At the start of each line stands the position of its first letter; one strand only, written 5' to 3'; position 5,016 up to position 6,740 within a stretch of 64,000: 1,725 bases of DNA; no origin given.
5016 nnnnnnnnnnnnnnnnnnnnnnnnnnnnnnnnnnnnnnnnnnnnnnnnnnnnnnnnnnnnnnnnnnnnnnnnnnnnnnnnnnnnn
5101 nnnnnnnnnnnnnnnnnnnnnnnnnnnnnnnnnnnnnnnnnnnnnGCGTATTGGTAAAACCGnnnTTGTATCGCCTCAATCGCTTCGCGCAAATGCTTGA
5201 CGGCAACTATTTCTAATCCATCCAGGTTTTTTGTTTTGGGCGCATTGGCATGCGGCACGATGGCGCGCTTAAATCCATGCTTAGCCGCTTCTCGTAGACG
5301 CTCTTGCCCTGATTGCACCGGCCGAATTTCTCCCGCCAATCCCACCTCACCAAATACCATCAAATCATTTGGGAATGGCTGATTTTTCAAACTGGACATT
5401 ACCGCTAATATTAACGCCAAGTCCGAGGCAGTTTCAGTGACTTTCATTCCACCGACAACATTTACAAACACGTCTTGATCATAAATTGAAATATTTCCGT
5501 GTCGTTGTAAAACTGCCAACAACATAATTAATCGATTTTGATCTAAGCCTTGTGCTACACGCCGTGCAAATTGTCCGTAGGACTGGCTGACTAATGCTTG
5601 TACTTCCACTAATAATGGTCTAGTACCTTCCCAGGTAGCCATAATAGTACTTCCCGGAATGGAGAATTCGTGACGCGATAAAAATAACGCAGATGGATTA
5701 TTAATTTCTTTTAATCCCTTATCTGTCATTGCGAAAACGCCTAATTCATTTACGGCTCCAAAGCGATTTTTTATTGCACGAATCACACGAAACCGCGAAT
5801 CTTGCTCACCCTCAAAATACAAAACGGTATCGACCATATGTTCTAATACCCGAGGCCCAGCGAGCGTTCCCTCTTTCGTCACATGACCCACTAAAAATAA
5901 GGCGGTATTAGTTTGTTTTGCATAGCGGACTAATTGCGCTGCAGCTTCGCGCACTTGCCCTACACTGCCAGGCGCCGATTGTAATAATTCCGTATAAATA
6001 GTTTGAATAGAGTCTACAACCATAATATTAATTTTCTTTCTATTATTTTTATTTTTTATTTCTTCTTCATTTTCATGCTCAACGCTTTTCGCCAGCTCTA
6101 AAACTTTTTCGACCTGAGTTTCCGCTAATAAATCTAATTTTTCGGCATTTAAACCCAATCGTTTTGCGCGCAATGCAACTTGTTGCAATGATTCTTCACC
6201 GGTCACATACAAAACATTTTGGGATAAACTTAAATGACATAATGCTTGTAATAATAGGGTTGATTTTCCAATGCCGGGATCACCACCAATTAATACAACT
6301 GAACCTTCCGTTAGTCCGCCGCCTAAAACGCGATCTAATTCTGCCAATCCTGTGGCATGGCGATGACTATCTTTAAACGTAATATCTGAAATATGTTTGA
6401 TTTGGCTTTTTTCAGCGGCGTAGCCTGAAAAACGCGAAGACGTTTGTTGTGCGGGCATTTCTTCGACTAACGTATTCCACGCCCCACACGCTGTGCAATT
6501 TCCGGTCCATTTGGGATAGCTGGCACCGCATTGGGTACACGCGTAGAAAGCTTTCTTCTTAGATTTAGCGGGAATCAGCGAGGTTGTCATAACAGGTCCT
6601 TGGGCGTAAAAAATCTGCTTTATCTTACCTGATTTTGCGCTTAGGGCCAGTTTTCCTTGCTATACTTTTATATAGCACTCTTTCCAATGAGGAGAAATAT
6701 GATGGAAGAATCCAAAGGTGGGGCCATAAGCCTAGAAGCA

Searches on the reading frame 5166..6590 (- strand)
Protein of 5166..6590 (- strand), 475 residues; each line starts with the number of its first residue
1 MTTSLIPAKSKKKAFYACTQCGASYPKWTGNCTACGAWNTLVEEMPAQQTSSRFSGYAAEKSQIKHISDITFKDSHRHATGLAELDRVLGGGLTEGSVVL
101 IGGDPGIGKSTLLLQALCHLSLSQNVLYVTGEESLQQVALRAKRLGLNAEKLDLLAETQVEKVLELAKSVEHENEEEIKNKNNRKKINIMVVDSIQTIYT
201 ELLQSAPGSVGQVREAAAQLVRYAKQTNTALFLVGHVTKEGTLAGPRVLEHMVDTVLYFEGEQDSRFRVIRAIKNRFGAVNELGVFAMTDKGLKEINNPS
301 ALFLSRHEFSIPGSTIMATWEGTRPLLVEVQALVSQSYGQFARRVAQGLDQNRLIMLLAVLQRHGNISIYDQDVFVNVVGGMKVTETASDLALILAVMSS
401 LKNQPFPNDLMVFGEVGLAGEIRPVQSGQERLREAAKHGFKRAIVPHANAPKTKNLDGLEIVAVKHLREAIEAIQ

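Call 38: search_protein_families(library=ncbifam, proteins=[window:5166-6590:-], max_evalue=0.00001)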
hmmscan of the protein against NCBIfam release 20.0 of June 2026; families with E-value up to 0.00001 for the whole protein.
window:5166-6590:- (475 aa): 16 families
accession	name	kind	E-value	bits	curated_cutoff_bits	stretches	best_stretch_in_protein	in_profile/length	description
TIGR00416.1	sms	equivalog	1.6e-185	617.2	403.05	1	11-471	3-454/454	DNA repair protein RadA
TIGR02902.1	spore_lonB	equivalog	2.4e-18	66.1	723.3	1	357-474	412-530/531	ATP-dependent protease LonB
TIGR02903.1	spore_lon_C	equivalog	1.8e-16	59.8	678.8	1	350-473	489-613/615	Lon family ATP-dependent protease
NF006799.0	PRK09302.1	equivalog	1.2e-14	53.8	408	1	76-294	253-470/515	circadian clock protein KaiC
TIGR03881.1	KaiC_arch_4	hypoth_equivalog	2.2e-14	53.7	247.8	1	77-189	2-107/231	KaiC domain-containing protein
TIGR00764.1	lon_rel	equivalog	4.2e-11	42.1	516.6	1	325-473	437-591/608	ATP-dependent protease LonB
TIGR02237.1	recomb_radB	equivalog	4.3e-10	39.8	172.4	1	85-293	1-209/210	DNA repair and recombination protein RadB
NF006861.0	PRK09361.1-1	equivalog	1.7e-09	37.6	278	1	78-298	5-232/235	DNA repair and recombination protein RadB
TIGR03877.1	thermo_KaiC_1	hypoth_equivalog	7e-09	35.5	307.25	1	77-258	3-192/238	KaiC domain-containing protein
TIGR03880.1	KaiC_arch_3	hypoth_equivalog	8.3e-09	35.3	249.45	1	81-260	1-177/224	KaiC domain-containing protein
TIGR03600.1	phage_DnaB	exception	1.5e-08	34.1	498.65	1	79-184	178-264/421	phage replicative helicase, DnaB family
NF004723.0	PRK06067.1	subfamily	3.7e-08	33.2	194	1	79-198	17-141/243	flagellar accessory protein FlaH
TIGR02653.1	Lon_rel_chp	hypoth_equivalog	8.8e-08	30.9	628.25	1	367-456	558-648/675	protease Lon-related BREX system protein BrxL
NF052589.1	ArlH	equivalog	4.3e-07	29.9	215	1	84-226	8-147/229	archaellum protein ArlH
TIGR00368.1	TIGR00368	hypoth_equivalog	3.3e-06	26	362.4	1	390-474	77-163/499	YifB family Mg chelatase-like AAA ATPase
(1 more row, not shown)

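Call 40: find_homologous_proteins(query=window:5166-6590:-, max_evalue=1e-50)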
Query window:5166-6590:- (475 aa): 8000 proteins with E <= 1e-50 among 8000 candidates; the best 120 are listed.
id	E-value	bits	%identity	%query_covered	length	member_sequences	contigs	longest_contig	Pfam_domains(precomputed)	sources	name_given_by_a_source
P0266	0.0e+0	1044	100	100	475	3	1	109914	PF18073.8,PF06745.20,PF07088.17,PF13479.13,PF03796.22,PF23442.2,PF08423.18,PF05362.20,PF13481.13,PF13541.13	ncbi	-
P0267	2.1e-285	965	92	100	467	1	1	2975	PF18073.8,PF06745.20,PF07088.17,PF13479.13,PF03796.22,PF23442.2,PF05362.20,PF00154.28,PF13481.13,PF13541.13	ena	-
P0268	4.9e-284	960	93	100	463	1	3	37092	PF18073.8,PF06745.20,PF07088.17,PF03796.22,PF23442.2,PF05362.20,PF00154.28,PF13481.13,PF13541.13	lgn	-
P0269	1.4e-261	886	84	99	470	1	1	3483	PF18073.8,PF06745.20,PF07088.17,PF13479.13,PF03796.22,PF23442.2,PF05362.20,PF00154.28,PF13481.13,PF13541.13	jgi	jgi:DNA repair protein RadA/Sms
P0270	1.2e-260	883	86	99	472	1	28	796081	PF18073.8,PF06745.20,PF07088.17,PF13479.13,PF03796.22,PF23442.2,PF05362.20,PF00154.28,PF13481.13,PF13541.13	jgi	jgi:DNA repair protein RadA/Sms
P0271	1.5e-258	876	83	100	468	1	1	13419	PF18073.8,PF06745.20,PF07088.17,PF13479.13,PF03796.22,PF23442.2,PF05362.20,PF00154.28,PF13481.13,PF13541.13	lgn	-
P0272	3.2e-255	865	84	100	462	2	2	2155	PF18073.8,PF06745.20,PF07088.17,PF03796.22,PF23442.2,PF05362.20,PF09848.16,PF00154.28,PF13481.13,PF13541.13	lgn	-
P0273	2.3e-254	862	84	98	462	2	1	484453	PF18073.8,PF06745.20,PF07088.17,PF13479.13,PF03796.22,PF23442.2,PF05362.20,PF09848.16,PF00154.28,PF13481.13,PF13541.13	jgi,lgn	-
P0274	5.4e-217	739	73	99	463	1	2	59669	PF18073.8,PF06745.20,PF07088.17,PF13479.13,PF03796.22,PF23442.2,PF05362.20,PF25199.2,PF13481.13,PF13191.13,PF13541.13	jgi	jgi:DNA repair protein RadA/Sms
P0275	4.9e-216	736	74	97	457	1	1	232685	PF18073.8,PF06745.20,PF07088.17,PF03796.22,PF23442.2,PF05362.20,PF13481.13,PF13191.13,PF13541.13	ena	-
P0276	2.8e-215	733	73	100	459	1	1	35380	PF06745.20,PF03796.22,PF23442.2,PF00004.36,PF13401.13,PF00154.28,PF13191.13,PF13541.13,PF18073.8,PF07088.17,PF05362.20,PF09848.16,PF13481.13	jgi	jgi:DNA repair protein RadA/Sms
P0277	5.5e-214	729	73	98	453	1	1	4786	PF18073.8,PF06745.20,PF07088.17,PF13479.13,PF03796.22,PF23442.2,PF05362.20,PF00004.36,PF13481.13,PF13191.13,PF13541.13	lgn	-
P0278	4.0e-213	726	73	98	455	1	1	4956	PF18073.8,PF06745.20,PF07088.17,PF13479.13,PF03796.22,PF23442.2,PF05362.20,PF13481.13,PF13191.13,PF13541.13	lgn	-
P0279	1.3e-212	725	73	98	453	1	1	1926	PF18073.8,PF06745.20,PF07088.17,PF03796.22,PF23442.2,PF05362.20,PF00004.36,PF13481.13,PF13191.13,PF13541.13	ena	-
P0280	1.7e-212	724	72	99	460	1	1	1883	PF18073.8,PF06745.20,PF07088.17,PF13479.13,PF03796.22,PF23442.2,PF13401.13,PF13481.13,PF13191.13,PF13541.13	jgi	jgi:DNA repair protein RadA/Sms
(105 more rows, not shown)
